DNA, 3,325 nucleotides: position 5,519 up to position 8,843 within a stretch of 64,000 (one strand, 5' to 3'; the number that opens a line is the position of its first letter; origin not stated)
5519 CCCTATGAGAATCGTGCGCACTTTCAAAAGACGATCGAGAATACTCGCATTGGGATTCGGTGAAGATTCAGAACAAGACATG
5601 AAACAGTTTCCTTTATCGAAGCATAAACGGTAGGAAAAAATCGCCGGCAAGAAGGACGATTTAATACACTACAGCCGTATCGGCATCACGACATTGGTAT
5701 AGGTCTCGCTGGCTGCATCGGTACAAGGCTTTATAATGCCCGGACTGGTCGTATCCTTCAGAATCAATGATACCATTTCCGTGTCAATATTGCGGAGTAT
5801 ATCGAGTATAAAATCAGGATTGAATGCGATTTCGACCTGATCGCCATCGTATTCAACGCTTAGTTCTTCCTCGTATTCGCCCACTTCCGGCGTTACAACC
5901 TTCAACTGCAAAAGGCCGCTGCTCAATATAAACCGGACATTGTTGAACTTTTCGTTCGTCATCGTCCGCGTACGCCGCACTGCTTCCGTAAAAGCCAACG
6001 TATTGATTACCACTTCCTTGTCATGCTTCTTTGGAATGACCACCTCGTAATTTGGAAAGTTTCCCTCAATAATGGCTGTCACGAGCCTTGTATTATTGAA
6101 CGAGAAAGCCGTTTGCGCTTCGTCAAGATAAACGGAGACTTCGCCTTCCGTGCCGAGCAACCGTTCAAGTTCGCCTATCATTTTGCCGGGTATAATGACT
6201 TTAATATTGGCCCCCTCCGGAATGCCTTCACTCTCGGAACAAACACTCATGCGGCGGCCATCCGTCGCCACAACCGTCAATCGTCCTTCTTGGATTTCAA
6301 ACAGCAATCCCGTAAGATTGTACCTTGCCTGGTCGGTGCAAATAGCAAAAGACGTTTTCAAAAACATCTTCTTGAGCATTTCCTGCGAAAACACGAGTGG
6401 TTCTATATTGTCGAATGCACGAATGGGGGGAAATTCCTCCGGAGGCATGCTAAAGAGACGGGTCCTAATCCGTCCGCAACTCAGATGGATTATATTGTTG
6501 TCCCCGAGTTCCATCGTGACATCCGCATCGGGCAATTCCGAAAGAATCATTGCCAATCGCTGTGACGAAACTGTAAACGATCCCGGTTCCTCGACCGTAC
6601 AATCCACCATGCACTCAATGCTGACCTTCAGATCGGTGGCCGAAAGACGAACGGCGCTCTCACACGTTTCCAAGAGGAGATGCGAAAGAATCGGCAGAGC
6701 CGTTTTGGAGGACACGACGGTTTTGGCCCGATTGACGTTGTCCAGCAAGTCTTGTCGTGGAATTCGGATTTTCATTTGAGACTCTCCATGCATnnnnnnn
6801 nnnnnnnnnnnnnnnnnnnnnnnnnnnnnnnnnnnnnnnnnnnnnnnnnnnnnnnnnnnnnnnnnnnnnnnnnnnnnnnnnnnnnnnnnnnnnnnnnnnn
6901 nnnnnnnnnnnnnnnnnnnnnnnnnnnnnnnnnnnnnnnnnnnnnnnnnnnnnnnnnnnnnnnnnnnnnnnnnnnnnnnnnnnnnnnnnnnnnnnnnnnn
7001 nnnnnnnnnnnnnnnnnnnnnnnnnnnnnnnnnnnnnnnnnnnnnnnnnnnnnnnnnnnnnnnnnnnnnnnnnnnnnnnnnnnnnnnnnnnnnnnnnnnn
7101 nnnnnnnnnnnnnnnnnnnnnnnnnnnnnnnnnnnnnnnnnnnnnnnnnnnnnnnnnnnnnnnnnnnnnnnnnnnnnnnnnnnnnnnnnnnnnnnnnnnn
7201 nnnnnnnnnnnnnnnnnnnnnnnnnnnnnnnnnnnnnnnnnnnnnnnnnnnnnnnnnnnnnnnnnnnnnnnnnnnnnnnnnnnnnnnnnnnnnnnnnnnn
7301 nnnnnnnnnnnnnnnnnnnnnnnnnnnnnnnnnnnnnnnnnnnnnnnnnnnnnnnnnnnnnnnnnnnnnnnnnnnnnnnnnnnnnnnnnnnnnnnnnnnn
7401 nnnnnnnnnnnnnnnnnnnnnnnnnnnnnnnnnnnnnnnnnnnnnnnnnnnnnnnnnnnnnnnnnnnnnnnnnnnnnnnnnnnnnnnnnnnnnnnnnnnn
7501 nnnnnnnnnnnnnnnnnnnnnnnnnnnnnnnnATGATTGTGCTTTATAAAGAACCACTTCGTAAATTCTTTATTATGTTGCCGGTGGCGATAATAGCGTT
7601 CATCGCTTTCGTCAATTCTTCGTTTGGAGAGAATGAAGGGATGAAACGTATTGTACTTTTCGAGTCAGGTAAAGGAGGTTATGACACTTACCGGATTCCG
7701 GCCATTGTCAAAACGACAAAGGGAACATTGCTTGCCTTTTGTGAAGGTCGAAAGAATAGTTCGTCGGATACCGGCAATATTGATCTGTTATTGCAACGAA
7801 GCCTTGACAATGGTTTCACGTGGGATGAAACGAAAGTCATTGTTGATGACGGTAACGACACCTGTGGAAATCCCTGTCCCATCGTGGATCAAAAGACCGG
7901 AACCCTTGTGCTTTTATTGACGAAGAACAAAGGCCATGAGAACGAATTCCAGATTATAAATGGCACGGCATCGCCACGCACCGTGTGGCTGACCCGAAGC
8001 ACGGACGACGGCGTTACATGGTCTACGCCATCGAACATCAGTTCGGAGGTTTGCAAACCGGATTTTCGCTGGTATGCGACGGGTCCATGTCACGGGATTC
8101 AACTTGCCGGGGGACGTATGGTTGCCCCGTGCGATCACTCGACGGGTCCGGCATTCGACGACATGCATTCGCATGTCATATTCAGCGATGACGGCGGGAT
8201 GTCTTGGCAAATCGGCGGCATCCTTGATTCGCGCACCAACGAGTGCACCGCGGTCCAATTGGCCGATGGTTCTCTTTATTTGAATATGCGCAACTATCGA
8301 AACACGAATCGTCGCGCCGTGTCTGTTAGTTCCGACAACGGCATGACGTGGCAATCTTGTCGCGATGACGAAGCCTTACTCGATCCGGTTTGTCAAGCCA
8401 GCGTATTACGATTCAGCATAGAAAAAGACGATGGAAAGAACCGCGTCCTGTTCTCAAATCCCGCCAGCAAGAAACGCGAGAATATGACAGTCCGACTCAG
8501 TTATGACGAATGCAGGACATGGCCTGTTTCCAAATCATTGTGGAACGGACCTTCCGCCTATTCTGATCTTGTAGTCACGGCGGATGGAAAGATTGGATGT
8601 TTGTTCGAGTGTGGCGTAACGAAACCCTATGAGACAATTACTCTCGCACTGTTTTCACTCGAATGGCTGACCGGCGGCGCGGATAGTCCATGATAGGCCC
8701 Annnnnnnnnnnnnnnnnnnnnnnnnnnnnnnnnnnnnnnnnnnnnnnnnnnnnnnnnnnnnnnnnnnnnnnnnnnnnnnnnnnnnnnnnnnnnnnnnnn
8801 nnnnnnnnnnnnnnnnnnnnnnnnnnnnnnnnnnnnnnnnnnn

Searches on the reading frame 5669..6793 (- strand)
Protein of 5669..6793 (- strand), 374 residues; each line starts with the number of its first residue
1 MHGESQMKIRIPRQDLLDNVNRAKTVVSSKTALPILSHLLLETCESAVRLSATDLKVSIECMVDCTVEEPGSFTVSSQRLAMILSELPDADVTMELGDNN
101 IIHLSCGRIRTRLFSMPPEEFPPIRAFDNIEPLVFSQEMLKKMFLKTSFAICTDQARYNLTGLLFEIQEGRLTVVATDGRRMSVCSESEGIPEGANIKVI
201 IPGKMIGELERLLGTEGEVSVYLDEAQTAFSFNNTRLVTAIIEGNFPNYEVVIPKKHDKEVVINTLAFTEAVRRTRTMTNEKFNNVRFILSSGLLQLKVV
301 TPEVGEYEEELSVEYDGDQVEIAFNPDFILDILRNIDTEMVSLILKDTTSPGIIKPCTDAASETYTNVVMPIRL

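Call 59: search_protein_families(library=pfam, proteins=[window:5669-6793:-], max_evalue=0.001)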
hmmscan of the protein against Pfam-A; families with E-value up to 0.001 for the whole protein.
window:5669-6793:- (374 aa): 3 families
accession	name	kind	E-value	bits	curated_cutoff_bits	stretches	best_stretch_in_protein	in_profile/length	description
PF00712.24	DNA_pol3_beta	-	7.2e-30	104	24.4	1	7-123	1-118/120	DNA polymerase III beta subunit, N-terminal domain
PF02768.20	DNA_pol3_beta_3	-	1.3e-28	99.7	27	1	252-373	3-121/121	DNA polymerase III beta subunit, C-terminal domain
PF02767.21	DNA_pol3_beta_2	-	2.3e-28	99.3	27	1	136-248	3-116/116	DNA polymerase III beta subunit, central domain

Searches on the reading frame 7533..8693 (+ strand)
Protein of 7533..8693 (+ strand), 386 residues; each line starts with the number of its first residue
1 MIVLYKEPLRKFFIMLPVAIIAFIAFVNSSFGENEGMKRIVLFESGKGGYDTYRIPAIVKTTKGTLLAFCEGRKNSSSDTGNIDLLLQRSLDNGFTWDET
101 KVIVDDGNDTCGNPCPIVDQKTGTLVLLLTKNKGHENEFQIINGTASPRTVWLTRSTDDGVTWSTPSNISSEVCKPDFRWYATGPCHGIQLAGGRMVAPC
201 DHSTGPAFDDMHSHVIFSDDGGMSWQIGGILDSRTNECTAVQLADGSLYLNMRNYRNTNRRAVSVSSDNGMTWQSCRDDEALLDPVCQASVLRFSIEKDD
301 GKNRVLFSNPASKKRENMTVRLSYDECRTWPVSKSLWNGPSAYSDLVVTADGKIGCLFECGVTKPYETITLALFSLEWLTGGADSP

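Call 59: search_protein_families(library=pfam, proteins=[window:7533-8693:+], max_evalue=0.001)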
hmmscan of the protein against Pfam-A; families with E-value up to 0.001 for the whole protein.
window:7533-8693:+ (386 aa): 4 families
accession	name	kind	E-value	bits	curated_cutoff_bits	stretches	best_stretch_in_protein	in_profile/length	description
PF13088.12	BNR_2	-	3.8e-42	145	31.4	1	64-355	1-276/277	BNR repeat-like domain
PF13859.12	BNR_3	-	3.2e-21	76.5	27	1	56-359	2-308/308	BNR repeat-like domain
PF21471.3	Reelin_subrepeat-B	-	2.6e-08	34.1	27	0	74-102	49-77/127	Reelin subrepeat B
PF02012.26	BNR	-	2.9e-05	23.8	27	0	217-226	2-11/12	BNR/Asp-box repeat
